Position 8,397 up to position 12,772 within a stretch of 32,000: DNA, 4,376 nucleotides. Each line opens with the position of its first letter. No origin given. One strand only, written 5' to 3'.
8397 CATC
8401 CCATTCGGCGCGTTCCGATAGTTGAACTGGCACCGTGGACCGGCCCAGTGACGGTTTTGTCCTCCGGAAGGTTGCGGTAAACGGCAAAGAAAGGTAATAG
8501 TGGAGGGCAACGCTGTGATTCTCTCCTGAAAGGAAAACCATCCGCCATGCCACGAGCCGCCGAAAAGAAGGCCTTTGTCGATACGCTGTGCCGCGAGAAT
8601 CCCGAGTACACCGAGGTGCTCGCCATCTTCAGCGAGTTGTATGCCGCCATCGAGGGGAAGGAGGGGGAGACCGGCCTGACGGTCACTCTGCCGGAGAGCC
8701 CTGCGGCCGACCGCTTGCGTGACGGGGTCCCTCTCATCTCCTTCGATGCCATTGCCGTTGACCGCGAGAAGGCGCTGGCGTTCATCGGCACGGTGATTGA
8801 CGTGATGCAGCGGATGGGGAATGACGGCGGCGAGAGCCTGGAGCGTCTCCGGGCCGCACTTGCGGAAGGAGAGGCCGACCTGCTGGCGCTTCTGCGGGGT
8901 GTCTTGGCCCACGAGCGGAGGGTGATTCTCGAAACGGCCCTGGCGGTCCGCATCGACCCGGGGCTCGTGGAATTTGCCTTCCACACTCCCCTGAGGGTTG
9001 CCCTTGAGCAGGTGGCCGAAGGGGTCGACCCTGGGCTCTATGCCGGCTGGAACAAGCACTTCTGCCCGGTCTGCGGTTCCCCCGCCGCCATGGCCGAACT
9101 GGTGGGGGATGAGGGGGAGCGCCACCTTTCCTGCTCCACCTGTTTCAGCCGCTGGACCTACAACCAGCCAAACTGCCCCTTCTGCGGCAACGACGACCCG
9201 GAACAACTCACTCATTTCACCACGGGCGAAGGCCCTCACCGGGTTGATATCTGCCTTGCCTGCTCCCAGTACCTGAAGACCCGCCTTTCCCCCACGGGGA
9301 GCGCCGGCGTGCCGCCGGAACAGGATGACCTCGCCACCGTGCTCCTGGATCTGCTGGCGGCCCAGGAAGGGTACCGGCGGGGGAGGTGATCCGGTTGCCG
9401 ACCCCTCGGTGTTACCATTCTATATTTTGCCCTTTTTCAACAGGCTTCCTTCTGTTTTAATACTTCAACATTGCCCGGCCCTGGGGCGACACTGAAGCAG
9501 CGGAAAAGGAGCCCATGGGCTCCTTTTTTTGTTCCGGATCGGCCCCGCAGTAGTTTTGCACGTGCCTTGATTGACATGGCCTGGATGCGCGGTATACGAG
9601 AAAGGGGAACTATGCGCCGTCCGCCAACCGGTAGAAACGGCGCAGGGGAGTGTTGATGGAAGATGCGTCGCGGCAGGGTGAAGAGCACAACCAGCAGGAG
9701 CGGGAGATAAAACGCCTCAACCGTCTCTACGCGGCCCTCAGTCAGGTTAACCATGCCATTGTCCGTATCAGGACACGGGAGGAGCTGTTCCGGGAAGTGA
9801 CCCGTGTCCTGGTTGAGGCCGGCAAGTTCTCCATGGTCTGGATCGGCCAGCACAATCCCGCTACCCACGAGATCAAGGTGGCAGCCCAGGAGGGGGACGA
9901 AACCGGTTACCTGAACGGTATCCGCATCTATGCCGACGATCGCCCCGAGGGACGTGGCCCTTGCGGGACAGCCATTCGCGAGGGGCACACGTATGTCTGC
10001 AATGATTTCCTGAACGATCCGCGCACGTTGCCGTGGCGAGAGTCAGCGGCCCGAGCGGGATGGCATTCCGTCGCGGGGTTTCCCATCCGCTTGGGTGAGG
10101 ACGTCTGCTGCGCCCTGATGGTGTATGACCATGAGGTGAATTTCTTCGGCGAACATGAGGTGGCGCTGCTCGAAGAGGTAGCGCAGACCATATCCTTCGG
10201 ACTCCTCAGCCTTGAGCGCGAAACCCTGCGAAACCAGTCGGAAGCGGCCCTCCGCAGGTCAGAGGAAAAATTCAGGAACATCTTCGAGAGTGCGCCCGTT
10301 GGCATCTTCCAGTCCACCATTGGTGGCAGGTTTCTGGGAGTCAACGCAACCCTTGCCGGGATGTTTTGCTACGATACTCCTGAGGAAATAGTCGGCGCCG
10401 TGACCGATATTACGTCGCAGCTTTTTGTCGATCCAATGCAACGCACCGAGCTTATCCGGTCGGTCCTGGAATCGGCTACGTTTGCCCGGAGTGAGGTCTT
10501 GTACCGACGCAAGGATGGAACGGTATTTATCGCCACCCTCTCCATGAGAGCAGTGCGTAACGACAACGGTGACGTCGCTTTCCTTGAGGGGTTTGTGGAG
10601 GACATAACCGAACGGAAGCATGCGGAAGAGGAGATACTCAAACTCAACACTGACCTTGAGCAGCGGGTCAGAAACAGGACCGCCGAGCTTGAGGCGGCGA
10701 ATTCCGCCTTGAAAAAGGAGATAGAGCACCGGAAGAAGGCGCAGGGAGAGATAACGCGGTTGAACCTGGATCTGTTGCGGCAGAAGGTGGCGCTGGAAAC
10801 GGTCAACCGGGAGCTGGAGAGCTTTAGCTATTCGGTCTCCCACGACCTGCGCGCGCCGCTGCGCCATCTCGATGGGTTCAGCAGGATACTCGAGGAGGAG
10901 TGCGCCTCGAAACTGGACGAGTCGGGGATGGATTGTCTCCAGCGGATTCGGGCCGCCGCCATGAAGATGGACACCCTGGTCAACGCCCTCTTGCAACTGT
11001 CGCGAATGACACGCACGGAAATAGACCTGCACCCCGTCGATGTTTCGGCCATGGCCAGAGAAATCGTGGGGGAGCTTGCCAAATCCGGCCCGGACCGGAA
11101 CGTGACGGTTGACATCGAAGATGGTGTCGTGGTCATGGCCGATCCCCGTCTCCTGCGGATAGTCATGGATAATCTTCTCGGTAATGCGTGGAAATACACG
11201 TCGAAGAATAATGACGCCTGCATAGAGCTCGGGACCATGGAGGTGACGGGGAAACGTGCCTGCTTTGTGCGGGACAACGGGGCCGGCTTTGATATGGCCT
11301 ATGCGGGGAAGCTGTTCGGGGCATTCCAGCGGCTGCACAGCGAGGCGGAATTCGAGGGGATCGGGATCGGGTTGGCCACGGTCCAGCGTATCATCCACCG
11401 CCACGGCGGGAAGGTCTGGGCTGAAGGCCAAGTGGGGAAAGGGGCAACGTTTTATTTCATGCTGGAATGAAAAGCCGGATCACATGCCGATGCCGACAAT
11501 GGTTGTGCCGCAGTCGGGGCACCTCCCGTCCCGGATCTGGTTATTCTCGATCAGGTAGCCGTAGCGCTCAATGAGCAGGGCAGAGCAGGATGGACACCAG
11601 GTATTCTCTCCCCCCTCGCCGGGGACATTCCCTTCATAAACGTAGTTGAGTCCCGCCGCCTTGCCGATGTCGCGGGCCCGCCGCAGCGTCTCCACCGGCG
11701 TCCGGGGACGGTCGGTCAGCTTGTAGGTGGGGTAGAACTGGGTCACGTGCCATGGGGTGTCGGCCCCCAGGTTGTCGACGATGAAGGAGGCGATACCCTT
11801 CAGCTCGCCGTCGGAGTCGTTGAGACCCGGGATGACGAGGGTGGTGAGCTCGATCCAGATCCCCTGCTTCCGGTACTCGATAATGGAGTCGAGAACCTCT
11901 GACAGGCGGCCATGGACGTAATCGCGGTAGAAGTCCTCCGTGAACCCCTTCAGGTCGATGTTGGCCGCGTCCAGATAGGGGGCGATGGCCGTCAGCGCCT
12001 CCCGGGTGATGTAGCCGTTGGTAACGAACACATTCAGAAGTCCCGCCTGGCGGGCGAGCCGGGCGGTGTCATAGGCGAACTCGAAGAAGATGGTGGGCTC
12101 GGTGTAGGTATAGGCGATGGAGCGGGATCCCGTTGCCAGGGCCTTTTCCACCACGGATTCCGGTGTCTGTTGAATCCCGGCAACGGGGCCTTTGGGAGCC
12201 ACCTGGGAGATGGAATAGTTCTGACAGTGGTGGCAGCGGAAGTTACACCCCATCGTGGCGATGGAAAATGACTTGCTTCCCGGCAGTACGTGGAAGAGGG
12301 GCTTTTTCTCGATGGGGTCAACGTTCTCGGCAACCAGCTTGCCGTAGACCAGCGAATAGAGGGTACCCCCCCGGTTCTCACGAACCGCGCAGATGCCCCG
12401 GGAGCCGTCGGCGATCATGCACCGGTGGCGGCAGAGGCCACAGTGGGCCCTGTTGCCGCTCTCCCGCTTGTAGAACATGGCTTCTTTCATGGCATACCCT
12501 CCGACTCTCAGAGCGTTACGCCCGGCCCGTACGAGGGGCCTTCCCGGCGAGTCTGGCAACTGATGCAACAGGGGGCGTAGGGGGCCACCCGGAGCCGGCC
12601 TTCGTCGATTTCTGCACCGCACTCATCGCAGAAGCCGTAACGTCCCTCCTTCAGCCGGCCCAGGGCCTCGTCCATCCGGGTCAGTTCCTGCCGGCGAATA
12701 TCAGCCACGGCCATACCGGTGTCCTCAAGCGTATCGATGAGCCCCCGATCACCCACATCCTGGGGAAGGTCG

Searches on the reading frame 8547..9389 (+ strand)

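Call 6: search_protein_families(library=pfam, max_evalue=0.01, proteins=[window:8547-9389:+])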
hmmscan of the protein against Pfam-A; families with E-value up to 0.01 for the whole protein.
window:8547-9389:+ (280 aa): 6 families
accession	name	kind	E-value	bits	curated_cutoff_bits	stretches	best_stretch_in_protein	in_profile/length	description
PF24859.1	FdhE_central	-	5.6e-08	33.2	27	1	172-205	1-37/39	FdhE, central domain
PF24860.1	FdhE_C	-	6.1e-06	26.8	27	1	230-278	28-75/82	FdhE, C-terminal domain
PF18912.6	DZR_2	-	0.00099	19.3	27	0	173-239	10-55/56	Double zinc ribbon domain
PF13920.12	zf-C3HC4_3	-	0.0013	18.9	27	0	192-214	21-43/49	Zinc finger, C3HC4 type (RING finger)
PF14803.11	Zn_ribbon_Nudix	-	0.0021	18.4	25.6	1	172-199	2-28/34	Nudix N-terminal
PF12773.13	DZR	-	0.0053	17.3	27.3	0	170-214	12-45/45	Double zinc ribbon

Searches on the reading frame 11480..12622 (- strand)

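Call 85: search_protein_families(library=pfam, max_evalue=0.00001, proteins=[window:11480-12622:-])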
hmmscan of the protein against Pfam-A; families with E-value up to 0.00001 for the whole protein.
window:11480-12622:- (380 aa): 1 family
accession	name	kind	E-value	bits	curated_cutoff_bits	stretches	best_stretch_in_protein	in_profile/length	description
PF04055.27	Radical_SAM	-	3.2e-21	76.7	29.5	1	122-271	3-158/166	Radical SAM superfamily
